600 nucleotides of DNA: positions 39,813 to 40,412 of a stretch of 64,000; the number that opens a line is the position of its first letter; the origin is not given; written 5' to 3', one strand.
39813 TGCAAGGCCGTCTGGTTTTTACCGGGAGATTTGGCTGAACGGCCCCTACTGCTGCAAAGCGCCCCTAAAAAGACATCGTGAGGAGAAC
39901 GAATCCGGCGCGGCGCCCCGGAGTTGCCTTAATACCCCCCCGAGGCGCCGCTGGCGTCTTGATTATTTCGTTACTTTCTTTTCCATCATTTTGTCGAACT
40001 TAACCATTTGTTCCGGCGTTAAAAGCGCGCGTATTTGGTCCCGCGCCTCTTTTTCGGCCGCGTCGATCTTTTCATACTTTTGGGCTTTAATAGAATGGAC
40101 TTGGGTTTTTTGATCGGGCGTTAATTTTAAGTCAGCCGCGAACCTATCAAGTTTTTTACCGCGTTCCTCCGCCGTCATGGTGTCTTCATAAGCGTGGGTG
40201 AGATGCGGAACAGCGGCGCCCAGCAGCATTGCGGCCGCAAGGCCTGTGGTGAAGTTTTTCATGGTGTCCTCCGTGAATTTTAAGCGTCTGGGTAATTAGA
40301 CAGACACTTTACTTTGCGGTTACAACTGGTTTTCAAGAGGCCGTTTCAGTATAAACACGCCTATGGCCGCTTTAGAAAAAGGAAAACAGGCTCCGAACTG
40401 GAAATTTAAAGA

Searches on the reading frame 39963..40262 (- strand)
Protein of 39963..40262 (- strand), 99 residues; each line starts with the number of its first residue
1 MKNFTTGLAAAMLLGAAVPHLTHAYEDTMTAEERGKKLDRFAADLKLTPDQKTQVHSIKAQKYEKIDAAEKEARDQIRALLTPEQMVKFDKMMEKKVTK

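Call 3: search_protein_families(library=pfam, proteins=[window:39963-40262:-], max_evalue=0.1)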
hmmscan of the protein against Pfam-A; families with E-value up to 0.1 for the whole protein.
window:39963-40262:- (99 aa): 5 families
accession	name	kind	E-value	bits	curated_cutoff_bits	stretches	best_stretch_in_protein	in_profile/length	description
PF07813.17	LTXXQ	-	6.6e-06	27.2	24.3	1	71-92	78-99/100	LTXXQ motif family protein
PF13801.11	Metal_resist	-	0.00061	20.4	29.2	1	9-82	5-77/125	Heavy-metal resistance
PF11304.13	DUF3106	-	0.051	14.5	24.3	1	28-78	39-89/104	Protein of unknown function (DUF3106)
PF02662.21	FlpD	-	0.064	13.7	22.3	1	1-80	45-122/123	Methyl-viologen-reducing hydrogenase, delta subunit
PF03460.22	NIR_SIR_ferr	-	0.088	13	24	0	39-71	34-67/69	Nitrite/Sulfite reductase ferredoxin-like half domain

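Call 4: search_protein_families(library=ncbifam, proteins=[window:39963-40262:-], max_evalue=0.1)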
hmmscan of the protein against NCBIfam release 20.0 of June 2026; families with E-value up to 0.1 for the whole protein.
window:39963-40262:- (99 aa): 5 families
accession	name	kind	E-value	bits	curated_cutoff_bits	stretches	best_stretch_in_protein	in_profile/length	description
NF007769.1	PRK10455.1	equivalog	1.9e-05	25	174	1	9-80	16-92/160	ATP-independent periplasmic protein-refolding chaperone Spy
NF009391.0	PRK12750.1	equivalog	0.009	16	148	0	28-74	33-80/170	CpxP family protein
TIGR01139.1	cysK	equivalog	0.02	14.2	350.95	1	6-60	68-121/298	cysteine synthase A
TIGR01136.1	cysKM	subfamily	0.044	13.2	344.15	1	6-61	68-122/299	cysteine synthase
TIGR04514.1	GWxTD_dom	domain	0.074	13.6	28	0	27-74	20-64/105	GWxTD domain-containing protein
